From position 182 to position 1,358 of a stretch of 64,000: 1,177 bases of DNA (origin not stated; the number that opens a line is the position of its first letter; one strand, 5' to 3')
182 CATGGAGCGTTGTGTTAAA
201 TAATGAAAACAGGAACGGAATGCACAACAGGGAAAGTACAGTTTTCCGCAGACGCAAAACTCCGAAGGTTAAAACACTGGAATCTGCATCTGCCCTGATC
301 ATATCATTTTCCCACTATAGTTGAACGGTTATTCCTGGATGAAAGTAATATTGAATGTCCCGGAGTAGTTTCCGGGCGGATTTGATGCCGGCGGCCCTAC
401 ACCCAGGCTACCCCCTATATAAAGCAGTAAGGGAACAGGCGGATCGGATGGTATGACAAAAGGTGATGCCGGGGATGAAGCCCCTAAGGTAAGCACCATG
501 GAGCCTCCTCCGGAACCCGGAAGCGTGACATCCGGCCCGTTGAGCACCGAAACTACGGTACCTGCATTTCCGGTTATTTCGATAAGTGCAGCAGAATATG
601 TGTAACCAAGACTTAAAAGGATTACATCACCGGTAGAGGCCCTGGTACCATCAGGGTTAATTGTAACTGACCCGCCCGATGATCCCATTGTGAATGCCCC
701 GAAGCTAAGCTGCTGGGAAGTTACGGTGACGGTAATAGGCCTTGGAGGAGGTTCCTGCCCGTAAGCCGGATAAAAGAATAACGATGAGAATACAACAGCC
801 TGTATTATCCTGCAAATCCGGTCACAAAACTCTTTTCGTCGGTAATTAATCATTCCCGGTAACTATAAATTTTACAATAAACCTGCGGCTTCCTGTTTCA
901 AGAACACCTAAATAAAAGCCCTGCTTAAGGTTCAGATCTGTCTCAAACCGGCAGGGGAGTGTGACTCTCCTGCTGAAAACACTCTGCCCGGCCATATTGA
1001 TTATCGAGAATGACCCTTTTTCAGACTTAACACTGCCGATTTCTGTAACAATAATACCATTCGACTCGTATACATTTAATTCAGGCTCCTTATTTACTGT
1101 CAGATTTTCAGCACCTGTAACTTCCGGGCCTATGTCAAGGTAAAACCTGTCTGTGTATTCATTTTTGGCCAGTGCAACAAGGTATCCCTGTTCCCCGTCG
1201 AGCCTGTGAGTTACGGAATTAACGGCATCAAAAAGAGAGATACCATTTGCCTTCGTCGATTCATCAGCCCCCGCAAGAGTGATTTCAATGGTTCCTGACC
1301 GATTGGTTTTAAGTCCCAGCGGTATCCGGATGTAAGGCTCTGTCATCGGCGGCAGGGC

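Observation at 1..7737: Chaperone plus DUF4402/spore-coat-U-like pilin operon where a giant T9SS cargo sits in the usher position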

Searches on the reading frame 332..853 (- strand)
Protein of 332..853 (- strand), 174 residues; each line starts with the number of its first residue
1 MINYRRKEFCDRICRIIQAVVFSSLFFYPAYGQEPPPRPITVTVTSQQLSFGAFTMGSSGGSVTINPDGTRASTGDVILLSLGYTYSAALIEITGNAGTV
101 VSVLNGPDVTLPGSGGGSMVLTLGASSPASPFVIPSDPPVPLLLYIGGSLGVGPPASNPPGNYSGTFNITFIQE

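Call 4: search_protein_families(library=pfam, proteins=[window:332-853:-], max_evalue=1)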
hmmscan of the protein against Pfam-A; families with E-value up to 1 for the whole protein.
window:332-853:- (174 aa): 2 families
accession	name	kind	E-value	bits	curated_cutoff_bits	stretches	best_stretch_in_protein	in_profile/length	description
PF14352.11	DUF4402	-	1.7e-21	77.7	25.2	1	43-171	2-127/129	Domain of unknown function (DUF4402)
PF17803.7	Cadherin_4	-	0.18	12.7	25.1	1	46-70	44-68/71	Bacterial cadherin-like domain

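Call 6: search_protein_families(library=ncbifam, proteins=[window:332-853:-], max_evalue=1)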
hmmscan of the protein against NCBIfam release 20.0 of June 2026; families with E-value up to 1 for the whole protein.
window:332-853:- (174 aa): 1 family
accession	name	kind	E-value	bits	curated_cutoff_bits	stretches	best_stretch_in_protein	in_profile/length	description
TIGR03480.1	HpnN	hypoth_equivalog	0.19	9.6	751.85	1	44-91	803-850/862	hopanoid biosynthesis associated RND transporter like protein HpnN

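Call 9: find_encoding_contigs(protein=window:332-853:-, flank=10000, max_places=6)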
Protein window:332-853:- (174 aa): 22 contigs read that carry it; 6 places shown.
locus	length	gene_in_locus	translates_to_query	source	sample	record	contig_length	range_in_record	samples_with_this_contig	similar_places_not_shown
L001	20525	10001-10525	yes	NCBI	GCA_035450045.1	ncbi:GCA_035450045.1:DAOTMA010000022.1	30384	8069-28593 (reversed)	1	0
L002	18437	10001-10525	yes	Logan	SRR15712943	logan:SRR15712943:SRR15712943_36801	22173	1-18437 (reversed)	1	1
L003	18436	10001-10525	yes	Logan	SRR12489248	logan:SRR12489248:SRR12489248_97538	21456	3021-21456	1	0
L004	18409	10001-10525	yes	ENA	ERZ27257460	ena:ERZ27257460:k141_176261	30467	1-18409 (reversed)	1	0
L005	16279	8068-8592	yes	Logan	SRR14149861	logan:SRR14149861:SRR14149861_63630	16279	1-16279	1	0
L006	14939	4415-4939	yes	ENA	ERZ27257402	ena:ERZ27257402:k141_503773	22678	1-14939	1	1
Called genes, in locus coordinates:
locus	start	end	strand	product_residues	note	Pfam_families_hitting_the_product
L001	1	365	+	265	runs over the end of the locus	PF00106:adh_short, PF08659:KR, PF13561:adh_short_C2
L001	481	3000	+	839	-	PF08447:PAS_3 (faint), PF13426:PAS_9 (faint), PF01590:GAF (weak), PF13185:GAF_2, PF00512:HisKA, PF02518:HATPase_c, PF00072:Response_reg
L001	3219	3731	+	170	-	PF14352:DUF4402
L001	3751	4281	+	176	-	PF14352:DUF4402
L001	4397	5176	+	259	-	PF06280:fn3_5 (weak)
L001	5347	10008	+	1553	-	PF21722:Gly_rich_2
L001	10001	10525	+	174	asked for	PF14352:DUF4402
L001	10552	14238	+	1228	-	PF17210:SdrD_B (faint), PF05036:SPOR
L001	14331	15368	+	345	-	PF00294:PfkB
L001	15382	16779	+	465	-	PF12708:Pect-lyase_RHGA_epim (faint), PF00295:Glyco_hydro_28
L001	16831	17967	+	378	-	PF03051:Peptidase_C1_2, PF00112:Peptidase_C1 (faint)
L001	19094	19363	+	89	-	PF00216:Bac_DNA_binding, PF18291:HU-HIG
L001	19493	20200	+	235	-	PF00072:Response_reg, PF04397:LytTR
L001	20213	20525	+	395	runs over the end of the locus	PF00202:Aminotran_3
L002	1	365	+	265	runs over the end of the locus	PF00106:adh_short, PF08659:KR, PF13561:adh_short_C2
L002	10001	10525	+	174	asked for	PF14352:DUF4402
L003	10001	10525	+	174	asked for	PF14352:DUF4402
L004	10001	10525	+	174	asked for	PF14352:DUF4402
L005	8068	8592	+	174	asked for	PF14352:DUF4402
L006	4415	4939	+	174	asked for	PF14352:DUF4402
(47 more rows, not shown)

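Call 12: search_protein_families(library=pfam, proteins=[L001:10552-14235:+], max_evalue=10)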
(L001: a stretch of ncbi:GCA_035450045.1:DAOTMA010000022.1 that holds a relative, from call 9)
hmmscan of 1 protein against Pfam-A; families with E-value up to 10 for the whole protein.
L001:10552-14235:+ (1228 aa): 3 families
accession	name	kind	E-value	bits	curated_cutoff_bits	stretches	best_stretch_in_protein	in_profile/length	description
PF05036.18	SPOR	-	9.4e-26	90.4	21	3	916-979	3-69/76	SPOR domain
PF17210.9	SdrD_B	-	7.9e-06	26.5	29.7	2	792-827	30-65/112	SdrD B-like domain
PF13620.12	CarboxypepD_reg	-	0.00078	20.2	32.3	1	793-824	21-52/82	Carboxypeptidase regulatory-like domain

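Call 13: search_solved_structures(query=L001:10552-14235:+, max_evalue=10, show_alignments=2)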
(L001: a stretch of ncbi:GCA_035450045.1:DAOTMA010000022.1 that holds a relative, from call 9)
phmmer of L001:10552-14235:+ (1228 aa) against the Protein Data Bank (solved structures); distinct sequences matched with E-value up to 10: 3.
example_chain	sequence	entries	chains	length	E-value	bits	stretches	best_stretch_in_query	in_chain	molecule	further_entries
1x60_A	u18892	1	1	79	0.0059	17.6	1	913-978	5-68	Sporulation-specific N-acetylmuramoyl-L-alanine amidase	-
1uta_A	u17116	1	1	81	0.93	10.3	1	1024-1084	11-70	CELL DIVISION PROTEIN FTSN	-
7ly5_A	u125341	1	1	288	1.2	9.9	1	695-780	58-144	BmdB, Bacillamide NRPS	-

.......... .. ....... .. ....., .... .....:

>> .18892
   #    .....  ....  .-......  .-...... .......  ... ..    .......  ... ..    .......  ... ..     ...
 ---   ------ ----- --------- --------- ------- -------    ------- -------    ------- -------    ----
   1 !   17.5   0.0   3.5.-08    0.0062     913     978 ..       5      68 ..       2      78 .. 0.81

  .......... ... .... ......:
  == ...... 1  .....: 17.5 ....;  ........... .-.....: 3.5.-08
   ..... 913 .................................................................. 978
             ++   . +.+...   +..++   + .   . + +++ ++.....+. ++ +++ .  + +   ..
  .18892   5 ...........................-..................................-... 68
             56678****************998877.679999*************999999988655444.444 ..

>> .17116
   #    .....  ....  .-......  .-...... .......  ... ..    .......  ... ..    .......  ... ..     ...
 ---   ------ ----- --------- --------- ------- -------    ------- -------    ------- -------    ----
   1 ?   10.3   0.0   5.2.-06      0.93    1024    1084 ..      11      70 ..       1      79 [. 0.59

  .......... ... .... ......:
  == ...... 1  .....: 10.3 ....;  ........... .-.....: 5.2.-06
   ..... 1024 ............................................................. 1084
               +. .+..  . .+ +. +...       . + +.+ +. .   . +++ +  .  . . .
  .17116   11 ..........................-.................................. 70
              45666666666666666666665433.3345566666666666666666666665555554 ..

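Call 14: find_homologous_proteins(query=L001:10552-13191:+, max_evalue=0.001)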
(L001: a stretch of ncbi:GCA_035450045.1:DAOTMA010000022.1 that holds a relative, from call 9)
Query L001:10552-13191:+ (880 aa): 1762 proteins with E <= 0.001 among 8000 candidates; the best 120 are listed.
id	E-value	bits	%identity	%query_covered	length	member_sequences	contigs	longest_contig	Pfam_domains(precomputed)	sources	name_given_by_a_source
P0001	0.0e+0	1993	100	100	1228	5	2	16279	PF05036.19,PF17210.10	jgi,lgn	-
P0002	0.0e+0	1838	91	100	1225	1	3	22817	PF05036.19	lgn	-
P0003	0.0e+0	1276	64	96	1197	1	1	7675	PF05036.19,PF17210.10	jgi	jgi:hypothetical protein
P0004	0.0e+0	1274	63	99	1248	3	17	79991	PF05036.19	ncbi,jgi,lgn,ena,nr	ncbi:MAG TPA: SPOR domain-containing protein [Bacteroidales bacterium]|nr:SPOR domain-containing pro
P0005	0.0e+0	1265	65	97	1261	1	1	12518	PF05036.19,PF17210.10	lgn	-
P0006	0.0e+0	1260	64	95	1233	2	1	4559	PF05036.19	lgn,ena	-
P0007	0.0e+0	1252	64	95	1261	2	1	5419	PF05036.19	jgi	jgi:cell division protein FtsN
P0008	0.0e+0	1251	63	95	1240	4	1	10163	PF05036.19,PF17210.10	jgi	jgi:cell division protein FtsN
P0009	0.0e+0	1241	63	97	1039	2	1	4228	PF05036.19,PF17210.10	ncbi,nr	ncbi:MAG TPA: SPOR domain-containing protein, partial [Bacteroidales bacterium]|nr:SPOR domain-conta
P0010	0.0e+0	1238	62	97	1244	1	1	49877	PF05036.19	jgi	jgi:hypothetical protein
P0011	0.0e+0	1235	63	97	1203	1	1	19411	PF05036.19,PF17210.10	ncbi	-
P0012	0.0e+0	1233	62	98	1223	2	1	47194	PF05036.19,PF17210.10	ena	-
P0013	0.0e+0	1232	61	96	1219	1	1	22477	PF05036.19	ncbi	-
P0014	0.0e+0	1229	62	96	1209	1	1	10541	PF05036.19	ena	-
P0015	0.0e+0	1229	63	94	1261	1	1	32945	PF05036.19,PF17210.10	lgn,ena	-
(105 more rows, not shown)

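Call 38: predict_structure(alignment_id=A2)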
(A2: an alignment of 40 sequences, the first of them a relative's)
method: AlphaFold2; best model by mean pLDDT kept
length: 923 residues; sequences in the alignment: 40
mean_pLDDT: 68.5   pTM: 0.47
mean pLDDT of the five models: 68.5, 67.7, 65.5, 64.0, 51.1
residues with pLDDT >= 90: 19; 70-90: 533; 50-70: 202; < 50: 169
segments of 3 or more residues with pLDDT < 50: 20-30, 156-190, 220-227, 238-280, 285-291, 314-316, 352-356, 381-383, 470-475, 766-770, 853-892
pLDDT, mean of each block of 10 residues (from residue 1): 76 69 33 68 65 77 80 74 73 82 83 78 83 77 68 46 31 26 28 69 74 62 48 54 36 30 28 39 47 66 67 54 66 60 59 47 70 62 58 81 81 65 84 84 82 80 71 58 81 79 73 82 78 78 85 80 87 87 80 84 86 80 82 79 72 67 83 78 77 71 72 74 82 70 78 88 56 81 86 84 89 80 86 83 85 45 37 27 36 57 79 75 59
secondary structure, 60 per line:
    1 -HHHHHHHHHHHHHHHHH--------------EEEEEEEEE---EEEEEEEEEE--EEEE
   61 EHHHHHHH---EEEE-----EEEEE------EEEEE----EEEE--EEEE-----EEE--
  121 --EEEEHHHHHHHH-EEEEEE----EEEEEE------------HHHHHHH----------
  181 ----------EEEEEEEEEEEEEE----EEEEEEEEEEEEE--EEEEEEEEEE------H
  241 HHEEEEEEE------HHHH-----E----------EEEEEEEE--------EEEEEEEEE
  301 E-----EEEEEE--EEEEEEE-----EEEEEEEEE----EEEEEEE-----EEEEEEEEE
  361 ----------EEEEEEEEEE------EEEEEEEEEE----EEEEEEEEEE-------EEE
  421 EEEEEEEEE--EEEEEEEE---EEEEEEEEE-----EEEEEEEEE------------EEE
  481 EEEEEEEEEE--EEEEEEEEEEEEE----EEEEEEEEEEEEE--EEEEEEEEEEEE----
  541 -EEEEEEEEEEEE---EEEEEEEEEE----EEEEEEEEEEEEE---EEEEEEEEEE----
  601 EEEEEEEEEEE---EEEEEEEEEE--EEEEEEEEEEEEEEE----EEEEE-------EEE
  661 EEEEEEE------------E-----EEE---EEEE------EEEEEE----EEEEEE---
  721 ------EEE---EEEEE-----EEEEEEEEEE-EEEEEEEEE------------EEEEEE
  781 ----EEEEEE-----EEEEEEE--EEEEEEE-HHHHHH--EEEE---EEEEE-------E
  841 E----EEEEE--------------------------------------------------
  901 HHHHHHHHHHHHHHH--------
elements in order (helices of 4 or more, strands of 3 or more residues): H2-18 E33-41 E45-54 E57-61 H62-68 E72-75 E81-85 E92-96 E101-104 E107-110 E116-118 E123-126 H127-134 E136-141 E146-151 H164-170 E191-204 E209-221 E224-233 E243-249 H256-259 E276-283 E292-301 E307-312 E315-321 E327-335 E340-346 E352-360 E371-380 E387-396 E401-410 E418-429 E432-439 E443-451 E457-465 E478-490 E493-505 E510-522 E525-536 E542-553 E557-566 E571-583 E587-596 E601-611 E615-624 E627-641 E646-650 E658-667 E686-688 E692-695 E702-707 E712-717 E727-729 E733-737 E743-752 E754-762 E775-780 E785-790 E796-802 E805-811 H813-818 E821-824 E828-832 E846-850 H901-915

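Call 59: search_protein_families(library=pfam, alignment_id=A2, max_evalue=10)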
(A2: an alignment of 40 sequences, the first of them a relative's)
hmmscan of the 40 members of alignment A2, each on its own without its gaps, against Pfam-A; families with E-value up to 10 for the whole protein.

A. member 1, P0053 (923 aa): 3 families
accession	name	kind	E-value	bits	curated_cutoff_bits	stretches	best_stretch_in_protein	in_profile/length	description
PF05036.18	SPOR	-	2e-05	25.3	21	1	889-914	3-28/76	SPOR domain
PF17210.9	SdrD_B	-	0.00041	21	29.7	1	766-813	20-66/112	SdrD B-like domain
PF13620.12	CarboxypepD_reg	-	0.023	15.5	32.3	1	784-811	27-54/82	Carboxypeptidase regulatory-like domain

B. families by the number of members that match (of 40 scanned): 22 families
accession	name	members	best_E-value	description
PF05036.18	SPOR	40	1.6e-29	SPOR domain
PF17210.9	SdrD_B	39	7.3e-08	SdrD B-like domain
PF13620.12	CarboxypepD_reg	32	2e-05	Carboxypeptidase regulatory-like domain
PF23193.1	NOMO_3rd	12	0.00052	NOMO third transthyretin-like domain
PF17747.7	VID27_PH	8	0.0021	VID27 PH-like domain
PF11871.13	DUF3391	3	0.46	Domain of unknown function (DUF3391)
PF00775.27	Dioxygenase_C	2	0.011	Dioxygenase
PF07495.19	Y_Y_Y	2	0.061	Y_Y_Y domain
PF02536.19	mTERF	2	0.085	mTERF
PF12921.12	ATP13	2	0.13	Mitochondrial ATPase expression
PF02310.24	B12-binding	1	0.03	B12 binding domain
PF10846.13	DUF2722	1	0.063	Protein of unknown function (DUF2722)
PF03786.19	UxuA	1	0.076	D-mannonate dehydratase (UxuA)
PF24470.1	Thiored_Isochorism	1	0.077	Isochorismatase, thioredoxin-like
PF09430.16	EMC7_beta-sandw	1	0.081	ER membrane protein complex subunit 7, beta-sandwich domain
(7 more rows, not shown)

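Call 73: search_solved_structures(query=A7, max_evalue=10, show_alignments=0)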
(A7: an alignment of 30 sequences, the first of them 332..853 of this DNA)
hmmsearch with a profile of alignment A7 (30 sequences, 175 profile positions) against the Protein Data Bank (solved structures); distinct sequences matched with E-value up to 10: 3.
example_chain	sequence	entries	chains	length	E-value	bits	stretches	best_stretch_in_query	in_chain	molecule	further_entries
9t9r_H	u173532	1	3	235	0.035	16.6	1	56-142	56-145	Spike (GP13)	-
4ofd_A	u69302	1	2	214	0.89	12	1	63-102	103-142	Kin of IRRE-like protein 1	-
5dlj_D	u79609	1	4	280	1.8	11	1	50-109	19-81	CRISPR-associated endonuclease Cas1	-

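Call 80: search_protein_families(library=ncbifam, proteins=[P0001], max_evalue=1)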
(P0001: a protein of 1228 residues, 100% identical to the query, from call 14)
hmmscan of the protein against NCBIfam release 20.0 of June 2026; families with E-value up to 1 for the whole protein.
P0001 (1228 aa): 4 families
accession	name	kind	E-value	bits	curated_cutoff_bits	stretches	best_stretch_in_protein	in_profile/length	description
NF047735.1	MPL36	exception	7.7e-17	61.9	430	3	908-981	226-299/305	RlpA family plasminogen-binding lipoprotein MPL36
NF007953.1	PRK10672.1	equivalog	1.3e-10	41.4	201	2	904-978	283-351/362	endolytic peptidoglycan transglycosylase RlpA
TIGR02223.1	ftsN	equivalog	7.6e-09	35.5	107.65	2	917-983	228-295/299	cell division protein FtsN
NF008179.0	PRK10927.1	equivalog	0.00052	19.6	525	1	1000-1084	225-308/319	cell division protein FtsN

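Call 87: fold_search(model_id=the predicted structure, library=pdb)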
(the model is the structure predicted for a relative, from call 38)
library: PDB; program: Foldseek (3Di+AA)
matches with E <= 10: 1040; with E <= 0.001: 169
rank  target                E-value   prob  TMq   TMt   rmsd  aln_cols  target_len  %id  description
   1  9fw9_D                3.5e-25  1.00  0.38  0.49  16.2       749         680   13  Cryo-EM structure of the type 1 pilus assembly platform as part of the FimA-bound chaperone-usher pilus complex (FimDH (released 2025-06-04)
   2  3rfz_B                5.3e-24  1.00  0.39  0.44  29.2       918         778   12  Crystal structure of the FimD usher bound to its cognate FimC:FimH substrate (released 2011-06-01)
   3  3rfz_E                7.6e-24  1.00  0.39  0.45  28.8       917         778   11  Crystal structure of the FimD usher bound to its cognate FimC:FimH substrate (released 2011-06-01)
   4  9fy9_D                2.8e-23  1.00  0.38  0.49  16.7       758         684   13  Cryo-EM structure of the type 1 chaperone-usher pilus FimD-tip complex (FimDHGFC) - Conformer 1 (released 2025-06-04)
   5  9fxs_D                1.5e-22  1.00  0.39  0.51  15.1       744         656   13  Cryo-EM structure of the type 1 pilus complex including pilus rod and FimI-bound assembly platform after incorporation (released 2025-06-04)
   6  9fx8_D                1.5e-22  1.00  0.39  0.51  15.1       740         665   14  Cryo-EM structure of the FimI-bound type 1 pilus assembly platform complex - Local refinement (released 2025-06-04)
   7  9fxb_D                5.7e-22  1.00  0.38  0.51  14.6       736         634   11  Cryo-EM structure of the type 1 pilus assembly platform as part of the FimI-bound chaperone-usher pilus complex (FimDH (released 2025-06-04)
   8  9bog_D                1.1e-21  1.00  0.39  0.44  29.6       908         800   12  Structural basis for adhesin secretion by the outer-membrane usher in type 1 pili (released 2024-10-09)
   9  6e14_D                5.3e-21  1.00  0.38  0.43  29.7       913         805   12  Handover mechanism of the growing pilus by the bacterial outer membrane usher FimD (released 2018-10-17)
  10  7lhg_C                1.4e-20  1.00  0.39  0.44  29.6       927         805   13  Cryo-EM structure of E. coli P pilus tip assembly intermediate PapC-PapD-PapK-PapG in the first conformation (released 2021-08-11)
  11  7lhh_C                1.2e-18  1.00  0.40  0.45  21.7       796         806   13  Cryo-EM structure of E. coli P pilus tip assembly intermediate PapC-PapD-PapK-PapG in the second conformation (released 2021-08-11)
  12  6cd2_C                3.2e-14  1.00  0.36  0.43  12.9       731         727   10  Crystal structure of the PapC usher bound to the chaperone-adhesin PapD-PapG (released 2018-10-03)
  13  7lhi_C                7.3e-14  1.00  0.38  0.47  33.1       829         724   12  Cryo-EM structure of E. coli P pilus tip assembly intermediate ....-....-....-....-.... (released 2021-08-11)
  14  2vqi_B                4.7e-13  1.00  0.33  0.56   7.5       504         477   13  Structure of the P pilus usher (PapC) translocation pore (released 2008-05-27)
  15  2vqi_A                4.7e-13  1.00  0.32  0.54   7.8       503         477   12  Structure of the P pilus usher (PapC) translocation pore (released 2008-05-27)
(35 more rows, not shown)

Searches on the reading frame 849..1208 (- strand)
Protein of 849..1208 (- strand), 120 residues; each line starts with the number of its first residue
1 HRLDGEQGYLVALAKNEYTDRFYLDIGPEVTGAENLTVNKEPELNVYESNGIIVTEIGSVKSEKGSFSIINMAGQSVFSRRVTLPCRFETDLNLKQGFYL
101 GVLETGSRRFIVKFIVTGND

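Call 44: search_protein_families(library=ncbifam, alignment_id=A4, max_evalue=0.01)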
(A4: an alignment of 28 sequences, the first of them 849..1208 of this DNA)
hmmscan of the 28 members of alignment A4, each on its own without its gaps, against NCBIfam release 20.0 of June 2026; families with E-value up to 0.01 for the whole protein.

A. member 1, window:849-1208:- (120 aa): 1 family
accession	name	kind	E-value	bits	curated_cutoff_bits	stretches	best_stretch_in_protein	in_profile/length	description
TIGR04183.1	Por_Secre_tail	domain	9.4e-05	22.3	23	1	55-116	11-71/72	T9SS type A sorting domain-containing protein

B. families by the number of members that match (of 28 scanned): 4 families
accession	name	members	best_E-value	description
TIGR04183.1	Por_Secre_tail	26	1.3e-08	T9SS type A sorting domain-containing protein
NF052644.1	T9SS_DNase_Rie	9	3.8e-08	T9SS-dependent surface endonuclease, AS87_RS02955 family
NF033708.1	T9SS_Cterm_ChiA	3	0.00078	T9SS sorting signal type C domain-containing protein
NF038113.1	T9SSA_dep_M36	1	0.0009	T9SS-dependent M36 family metallopeptidase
